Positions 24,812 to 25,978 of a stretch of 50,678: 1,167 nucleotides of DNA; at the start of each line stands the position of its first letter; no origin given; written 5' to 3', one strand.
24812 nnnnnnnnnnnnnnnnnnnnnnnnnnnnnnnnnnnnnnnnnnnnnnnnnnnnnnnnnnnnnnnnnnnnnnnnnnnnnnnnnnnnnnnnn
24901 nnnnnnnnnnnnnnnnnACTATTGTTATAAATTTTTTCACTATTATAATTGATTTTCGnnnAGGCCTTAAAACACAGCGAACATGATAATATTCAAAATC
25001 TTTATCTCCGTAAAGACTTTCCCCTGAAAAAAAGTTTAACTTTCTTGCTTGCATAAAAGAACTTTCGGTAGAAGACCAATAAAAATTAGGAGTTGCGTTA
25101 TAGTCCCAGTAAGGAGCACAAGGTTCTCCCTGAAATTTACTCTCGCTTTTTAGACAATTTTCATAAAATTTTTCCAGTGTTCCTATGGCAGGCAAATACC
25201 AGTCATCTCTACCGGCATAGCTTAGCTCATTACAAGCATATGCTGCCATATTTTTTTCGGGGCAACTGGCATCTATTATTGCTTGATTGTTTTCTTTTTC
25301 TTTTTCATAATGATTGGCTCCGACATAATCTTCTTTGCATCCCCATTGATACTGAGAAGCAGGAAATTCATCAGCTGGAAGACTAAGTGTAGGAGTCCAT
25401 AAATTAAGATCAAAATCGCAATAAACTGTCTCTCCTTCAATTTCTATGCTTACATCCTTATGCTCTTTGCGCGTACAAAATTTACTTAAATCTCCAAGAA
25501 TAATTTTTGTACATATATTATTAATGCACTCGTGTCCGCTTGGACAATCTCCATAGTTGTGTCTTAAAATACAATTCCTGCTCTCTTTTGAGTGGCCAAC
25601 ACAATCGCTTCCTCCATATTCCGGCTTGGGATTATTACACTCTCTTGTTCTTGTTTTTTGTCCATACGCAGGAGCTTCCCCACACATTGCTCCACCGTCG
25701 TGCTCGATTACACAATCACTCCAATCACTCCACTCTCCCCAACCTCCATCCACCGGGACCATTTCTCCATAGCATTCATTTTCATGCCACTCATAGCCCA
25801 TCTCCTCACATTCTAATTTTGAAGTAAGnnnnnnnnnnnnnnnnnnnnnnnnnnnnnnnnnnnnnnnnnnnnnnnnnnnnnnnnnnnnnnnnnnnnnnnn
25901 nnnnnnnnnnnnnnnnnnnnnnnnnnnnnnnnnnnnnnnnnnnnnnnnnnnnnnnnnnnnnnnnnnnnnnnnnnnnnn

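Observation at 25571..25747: Thrombospondin type-1 repeats (TSR) in two bacterial membrane proteins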

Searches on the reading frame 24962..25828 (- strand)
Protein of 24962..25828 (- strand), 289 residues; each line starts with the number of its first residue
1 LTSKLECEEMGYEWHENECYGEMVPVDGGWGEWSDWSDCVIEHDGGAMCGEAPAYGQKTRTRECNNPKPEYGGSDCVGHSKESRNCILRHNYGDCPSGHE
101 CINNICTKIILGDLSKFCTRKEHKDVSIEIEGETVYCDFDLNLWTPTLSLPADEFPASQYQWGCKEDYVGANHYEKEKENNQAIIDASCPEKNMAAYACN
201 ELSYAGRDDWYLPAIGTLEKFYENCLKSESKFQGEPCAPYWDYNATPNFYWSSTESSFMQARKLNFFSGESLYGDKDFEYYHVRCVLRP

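Call 12: find_homologous_proteins(query=window:24962-25828:-, max_evalue=0.001)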
Query seq(289 aa) (289 aa): 1 proteins with E <= 0.001 among 188 candidates.
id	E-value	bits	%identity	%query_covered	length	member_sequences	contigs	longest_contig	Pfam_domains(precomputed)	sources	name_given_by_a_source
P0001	1.8e-21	95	38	30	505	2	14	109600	PF00090.26,PF19028.7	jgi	jgi:hypothetical protein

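Call 21: find_related_loci(query=A1, collection=genome_contigs, flank=3000)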
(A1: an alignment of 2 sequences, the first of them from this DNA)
Query A1 (289 aa) in genome_contigs; peptide patterns used: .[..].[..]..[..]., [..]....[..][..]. (x = any residue, [..] = any of these).
97 stretches matched a pattern; 16 encode a relative of the query (tblastn E <= 1e-3); 16 distinct loci.
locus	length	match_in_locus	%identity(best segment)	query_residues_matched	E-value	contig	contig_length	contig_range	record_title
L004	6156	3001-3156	45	22-87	4e-13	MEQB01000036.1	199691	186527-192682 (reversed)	MAG: Bdellovibrionales bacterium RIFOXYC1_FULL_37_79 rifoxyc1_full_scaffold_35, whole genome shotgun sequence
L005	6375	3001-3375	41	18-97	3e-11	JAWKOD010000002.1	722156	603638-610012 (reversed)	MAG: Bdellovibrionota bacterium isolate ABC2.20 ABC2.20.fa-2, whole genome shotgun sequence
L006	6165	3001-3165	41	26-85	7e-10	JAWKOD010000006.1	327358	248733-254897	MAG: Bdellovibrionota bacterium isolate ABC2.20 ABC2.20.fa-6, whole genome shotgun sequence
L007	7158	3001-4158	38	12-113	2e-9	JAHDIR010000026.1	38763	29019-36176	MAG: Bdellovibrionales bacterium isolate MAG-98 RZ_2849, whole genome shotgun sequence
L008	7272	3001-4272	32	16-129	3e-9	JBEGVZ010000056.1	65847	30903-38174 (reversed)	MAG: Pseudomonadota bacterium isolate riogrande_2019_sw_WHONDRS-S19S_0066_B_bin.54 scaffold_1899691, whole genome shotgu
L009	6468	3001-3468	26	26-186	4e-9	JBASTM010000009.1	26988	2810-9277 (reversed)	MAG: Minisyncoccia bacterium isolate MFD03232_ilm_asm_bin42 k127_407183, whole genome shotgun sequence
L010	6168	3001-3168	47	23-86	5e-9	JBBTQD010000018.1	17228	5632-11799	MAG: Patescibacteria group bacterium isolate H51-bin021_1 H51_bin021_1_000000000018, whole genome shotgun sequence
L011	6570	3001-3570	41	19-90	3e-8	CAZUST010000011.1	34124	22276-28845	MAG TPA_asm: uncultured Candidatus Saccharibacteria bacterium isolate binchicken_co20_145 genome assembly, contig: NODE_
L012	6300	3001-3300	36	10-90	1e-7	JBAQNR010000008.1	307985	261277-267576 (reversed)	MAG: Microgenomates group bacterium isolate MFD12002_ilm_asm_bin47 k127_38376, whole genome shotgun sequence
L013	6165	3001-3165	39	24-89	3e-7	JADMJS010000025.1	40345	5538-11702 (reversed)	MAG: Myxococcales bacterium isolate MAG_44 NODE_836_length_40345_cov_10.857310, whole genome shotgun sequence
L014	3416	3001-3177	36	17-86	3e-7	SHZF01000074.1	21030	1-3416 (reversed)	MAG: Myxococcales bacterium isolate Baikal-deep-G138 BACOMB-C11990, whole genome shotgun sequence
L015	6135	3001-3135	37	23-82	2e-6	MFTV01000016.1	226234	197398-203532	MAG: Candidatus Nomurabacteria bacterium RIFCSPHIGHO2_02_40_30 rifcsphigho2_02_sub10_scaffold_8, whole genome shotgun se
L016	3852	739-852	43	26-83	8e-6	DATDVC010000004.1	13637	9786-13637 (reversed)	MAG TPA_asm: Candidatus Paceibacterota bacterium isolate SMAG_U8074 k141_1439562, whole genome shotgun sequence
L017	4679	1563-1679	40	26-77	2e-5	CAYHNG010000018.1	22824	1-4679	MAG TPA_asm: uncultured Pseudomonadales bacterium isolate ERP119705_co13_615 genome assembly, contig: NODE_2784_length_2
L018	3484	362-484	37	25-83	1e-5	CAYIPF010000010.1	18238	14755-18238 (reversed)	MAG TPA_asm: uncultured Candidatus Saccharibacteria bacterium isolate ERP119705_co25_9 genome assembly, contig: NODE_195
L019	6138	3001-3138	34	26-86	4e-5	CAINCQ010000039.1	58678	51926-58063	uncultured bacterium isolate AM-2014-D8_bin-0821 genome assembly, contig: bin-0821:39/42, whole genome shotgun sequence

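Call 29: search_protein_families(library=pfam, proteins=[L004:1774-3417:+, L005:2455-5679:+, L008:2836-4854:+, L010:2566-3987:+, L011:1474-3906:+, L012:2641-4482:+, L013:2227-4431:+, L017:1044-2198:+, L019:2377-3237:+, L006:1-3438:+], max_evalue=0.001)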
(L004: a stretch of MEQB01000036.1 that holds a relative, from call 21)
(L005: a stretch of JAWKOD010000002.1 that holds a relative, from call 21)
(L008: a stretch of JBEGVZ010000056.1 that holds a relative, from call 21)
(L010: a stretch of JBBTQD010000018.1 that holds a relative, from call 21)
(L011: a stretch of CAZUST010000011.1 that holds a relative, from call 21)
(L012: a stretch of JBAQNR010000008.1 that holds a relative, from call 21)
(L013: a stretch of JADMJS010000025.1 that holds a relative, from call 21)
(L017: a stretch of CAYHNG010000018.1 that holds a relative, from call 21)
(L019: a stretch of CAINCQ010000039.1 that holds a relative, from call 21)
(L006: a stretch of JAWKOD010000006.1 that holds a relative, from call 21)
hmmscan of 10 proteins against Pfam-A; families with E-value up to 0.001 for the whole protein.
L004:1774-3417:+ (548 aa): 5 families
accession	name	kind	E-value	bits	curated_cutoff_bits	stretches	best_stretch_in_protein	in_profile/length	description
PF13365.12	Trypsin_2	-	5.6e-15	56.8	27.6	1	221-362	1-140/144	Trypsin-like peptidase domain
PF00089.32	Trypsin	-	2.4e-10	41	20.6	1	218-370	24-198/220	Trypsin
PF00090.25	TSP_1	-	4.1e-06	27.3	21.6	1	419-462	1-45/49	Thrombospondin type 1 domain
PF10459.15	Peptidase_S46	-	0.00029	20.1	22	1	328-360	611-644/698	Peptidase S46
PF19028.6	TSP1_spondin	-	0.00044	20.9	41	1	418-462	6-49/52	Spondin-like TSP1 domain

L005:2455-5679:+ (1075 aa): 2 families
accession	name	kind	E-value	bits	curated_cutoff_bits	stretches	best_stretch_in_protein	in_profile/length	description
PF07963.17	N_methyl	-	1.8e-05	24.6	21.2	1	19-40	5-26/27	Prokaryotic N-terminal methylation motif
PF08334.16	T2SSG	-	0.00089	19.7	21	0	87-162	31-105/108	Type II secretion system (T2SS), protein G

L008:2836-4854:+ (673 aa): 5 families
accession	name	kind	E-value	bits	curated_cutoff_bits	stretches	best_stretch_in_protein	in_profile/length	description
PF00090.25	TSP_1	-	1.1e-52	176.4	21.6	6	62-107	2-49/49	Thrombospondin type 1 domain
PF19028.6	TSP1_spondin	-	7.7e-37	125.8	41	6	62-107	5-52/52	Spondin-like TSP1 domain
PF19030.6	TSP1_ADAMTS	-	3e-14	53.5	23.8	0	65-108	5-51/55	Thrombospondin type 1 domain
PF19035.6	TSP1_CCN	-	3.4e-12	46.9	27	0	352-373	5-26/44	CCN3 Nov like TSP1 domain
PF02368.24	Big_2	-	6.3e-09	36.1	22.8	2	451-517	6-67/79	Bacterial Ig-like domain (group 2)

L010:2566-3987:+ (474 aa): 4 families
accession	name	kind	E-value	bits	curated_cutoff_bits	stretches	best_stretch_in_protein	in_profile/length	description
PF18998.6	Flg_new_2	-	1.1e-14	54.6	23.6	1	215-290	1-72/73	Divergent InlB B-repeat domain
PF00090.25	TSP_1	-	4e-11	43.4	21.6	1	154-206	1-49/49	Thrombospondin type 1 domain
PF19028.6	TSP1_spondin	-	1.1e-07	32.4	41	1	154-206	4-52/52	Spondin-like TSP1 domain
PF22195.2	TSP1_CFP_C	-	0.00013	22.8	27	1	150-184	2-35/90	CFP-like, C-terminal thrombospondin type 1 domain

L011:1474-3906:+ (811 aa): 10 families
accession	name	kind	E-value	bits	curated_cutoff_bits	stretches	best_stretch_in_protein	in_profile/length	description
PF00090.25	TSP_1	-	1.6e-25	89.5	21.6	3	659-704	2-49/49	Thrombospondin type 1 domain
PF00092.34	VWA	-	6.5e-19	69.3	23.8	1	137-305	14-173/174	von Willebrand factor type A domain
PF19028.6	TSP1_spondin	-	3.8e-18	65.9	41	3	659-704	5-52/52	Spondin-like TSP1 domain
PF17210.9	SdrD_B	-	6.2e-11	42.9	29.7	1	319-373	7-63/112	SdrD B-like domain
PF13519.12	VWA_2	-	6.5e-11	43.3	27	1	124-231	7-106/107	von Willebrand factor type A domain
PF13948.11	DUF4215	-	2.4e-05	25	27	1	483-511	20-47/47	Domain of unknown function (DUF4215)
PF02412.23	TSP_3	-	0.00012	22.1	25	0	416-439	13-36/36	Thrombospondin type 3 repeat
PF13620.12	CarboxypepD_reg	-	0.00016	22.4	32.3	1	328-372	6-52/82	Carboxypeptidase regulatory-like domain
PF19030.6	TSP1_ADAMTS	-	0.0002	22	23.8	0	662-704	5-55/55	Thrombospondin type 1 domain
PF17802.7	SpaA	-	0.00084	19.9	23.1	0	331-375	10-59/91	Prealbumin-like fold domain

L012:2641-4482:+ (614 aa): 2 families
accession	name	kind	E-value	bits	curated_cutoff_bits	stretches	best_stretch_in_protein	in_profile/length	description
PF00090.25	TSP_1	-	5.1e-12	46.2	21.6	2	176-221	2-49/49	Thrombospondin type 1 domain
PF19028.6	TSP1_spondin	-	2.8e-07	31.1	41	2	176-221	5-52/52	Spondin-like TSP1 domain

L013:2227-4431:+ (735 aa): 2 families
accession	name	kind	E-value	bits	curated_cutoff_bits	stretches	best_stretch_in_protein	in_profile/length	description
PF00090.25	TSP_1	-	1.6e-07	31.9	21.6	1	268-315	3-49/49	Thrombospondin type 1 domain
PF00526.23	Dicty_CTDC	-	0.00044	20.4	27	0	213-225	2-14/24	Dictyostelium (slime mold) repeat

L017:1044-2198:+ (385 aa): 0 families

L019:2377-3237:+ (287 aa): 2 families
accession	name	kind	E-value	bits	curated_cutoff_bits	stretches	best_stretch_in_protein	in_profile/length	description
PF00090.25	TSP_1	-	8.7e-09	35.9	21.6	1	212-257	2-49/49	Thrombospondin type 1 domain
PF19028.6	TSP1_spondin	-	5e-05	23.9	41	1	212-257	5-52/52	Spondin-like TSP1 domain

L006:1-3438:+ (1146 aa): 3 families
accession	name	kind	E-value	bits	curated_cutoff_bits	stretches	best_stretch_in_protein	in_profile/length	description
PF00090.25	TSP_1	-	3.5e-09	37.1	21.6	2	1007-1063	2-49/49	Thrombospondin type 1 domain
PF19028.6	TSP1_spondin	-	1.2e-07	32.4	41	2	645-702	4-52/52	Spondin-like TSP1 domain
PF22195.2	TSP1_CFP_C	-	0.0001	23.1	27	0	641-681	2-38/90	CFP-like, C-terminal thrombospondin type 1 domain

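Call 48: predict_structure(alignment_id=A2)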
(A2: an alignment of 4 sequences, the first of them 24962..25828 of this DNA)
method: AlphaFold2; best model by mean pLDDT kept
length: 289 residues; sequences in the alignment: 4
mean_pLDDT: 47.2   pTM: 0.30
mean pLDDT of the five models: 47.2, 46.2, 45.7, 37.5, 33.4
residues with pLDDT >= 90: 12; 70-90: 41; 50-70: 59; < 50: 177
segments of 3 or more residues with pLDDT < 50: 109-117, 123-126, 130-133, 135-289
pLDDT, mean of each block of 10 residues (from residue 1): 67 70 57 88 60 79 76 71 81 68 53 43 49 47 39 32 28 28 31 33 26 26 30 31 31 32 31 29 30
secondary structure, 60 per line:
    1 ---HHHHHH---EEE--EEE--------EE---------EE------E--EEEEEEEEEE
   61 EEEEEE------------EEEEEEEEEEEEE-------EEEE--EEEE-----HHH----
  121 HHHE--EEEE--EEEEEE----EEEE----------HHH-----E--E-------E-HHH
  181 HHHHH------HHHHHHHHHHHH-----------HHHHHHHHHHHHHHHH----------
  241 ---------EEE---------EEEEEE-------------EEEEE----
elements in order: H4-9 E13-15 E18-20 E51-66 E79-91 E99-102 E105-108 E127-130 E133-138 E143-146 H178-185 H192-203 H215-230 E250-252 E262-267 E281-285
